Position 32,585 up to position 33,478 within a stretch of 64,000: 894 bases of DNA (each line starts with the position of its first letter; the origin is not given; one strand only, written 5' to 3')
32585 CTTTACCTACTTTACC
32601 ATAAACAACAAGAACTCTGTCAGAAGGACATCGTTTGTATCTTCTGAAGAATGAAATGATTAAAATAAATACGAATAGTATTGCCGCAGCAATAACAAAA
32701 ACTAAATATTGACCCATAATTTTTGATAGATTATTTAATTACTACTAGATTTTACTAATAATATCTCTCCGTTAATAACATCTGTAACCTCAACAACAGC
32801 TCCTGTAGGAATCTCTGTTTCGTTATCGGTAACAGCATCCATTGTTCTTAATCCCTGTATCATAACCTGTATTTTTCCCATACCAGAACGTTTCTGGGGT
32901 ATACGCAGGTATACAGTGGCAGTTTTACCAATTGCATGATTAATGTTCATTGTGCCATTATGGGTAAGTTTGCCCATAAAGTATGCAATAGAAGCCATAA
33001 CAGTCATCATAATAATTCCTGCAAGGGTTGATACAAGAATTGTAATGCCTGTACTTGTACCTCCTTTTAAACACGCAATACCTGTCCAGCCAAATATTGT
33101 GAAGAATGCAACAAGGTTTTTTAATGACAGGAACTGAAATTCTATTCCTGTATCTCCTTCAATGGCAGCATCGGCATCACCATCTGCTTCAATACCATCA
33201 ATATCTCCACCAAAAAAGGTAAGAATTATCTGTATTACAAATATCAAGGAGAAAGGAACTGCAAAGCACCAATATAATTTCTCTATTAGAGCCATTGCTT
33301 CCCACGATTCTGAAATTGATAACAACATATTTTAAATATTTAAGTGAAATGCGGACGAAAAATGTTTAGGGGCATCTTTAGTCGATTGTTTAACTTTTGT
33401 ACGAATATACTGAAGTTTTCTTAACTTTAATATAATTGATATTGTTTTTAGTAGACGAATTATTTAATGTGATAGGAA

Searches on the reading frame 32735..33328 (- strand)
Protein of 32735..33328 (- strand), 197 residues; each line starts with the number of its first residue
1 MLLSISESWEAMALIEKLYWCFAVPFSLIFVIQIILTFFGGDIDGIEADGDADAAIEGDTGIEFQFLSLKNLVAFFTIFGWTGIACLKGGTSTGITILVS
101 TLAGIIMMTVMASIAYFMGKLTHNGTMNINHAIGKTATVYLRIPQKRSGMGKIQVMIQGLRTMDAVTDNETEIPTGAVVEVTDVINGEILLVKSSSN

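Call 9: search_protein_families(library=pfam, proteins=[window:32735-33328:-], max_evalue=0.001)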
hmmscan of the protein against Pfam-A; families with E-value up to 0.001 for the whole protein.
window:32735-33328:- (197 aa): 0 families

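Call 100: find_encoding_contigs(protein=window:32735-33328:-, flank=6000, max_places=10)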
Protein window:32735-33328:- (197 aa): 5 contigs read that carry it; 4 places shown.
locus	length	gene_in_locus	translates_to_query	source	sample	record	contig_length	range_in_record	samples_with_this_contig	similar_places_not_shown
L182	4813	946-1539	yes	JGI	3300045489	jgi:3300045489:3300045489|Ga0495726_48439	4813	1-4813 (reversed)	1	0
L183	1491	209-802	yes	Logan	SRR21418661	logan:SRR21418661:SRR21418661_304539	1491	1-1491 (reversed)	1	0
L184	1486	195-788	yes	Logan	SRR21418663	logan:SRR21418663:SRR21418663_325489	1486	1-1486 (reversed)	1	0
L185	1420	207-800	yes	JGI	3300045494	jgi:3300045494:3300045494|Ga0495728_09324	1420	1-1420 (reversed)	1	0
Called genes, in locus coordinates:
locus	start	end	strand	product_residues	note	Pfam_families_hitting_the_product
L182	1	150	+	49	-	?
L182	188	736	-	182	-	-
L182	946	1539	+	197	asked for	-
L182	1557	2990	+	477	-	PF01145:Band_7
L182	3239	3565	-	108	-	-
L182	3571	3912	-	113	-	-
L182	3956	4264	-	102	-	-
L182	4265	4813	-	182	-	?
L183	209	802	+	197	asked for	-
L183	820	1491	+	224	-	?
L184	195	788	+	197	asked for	-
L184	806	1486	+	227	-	?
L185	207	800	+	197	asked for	-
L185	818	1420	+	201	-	?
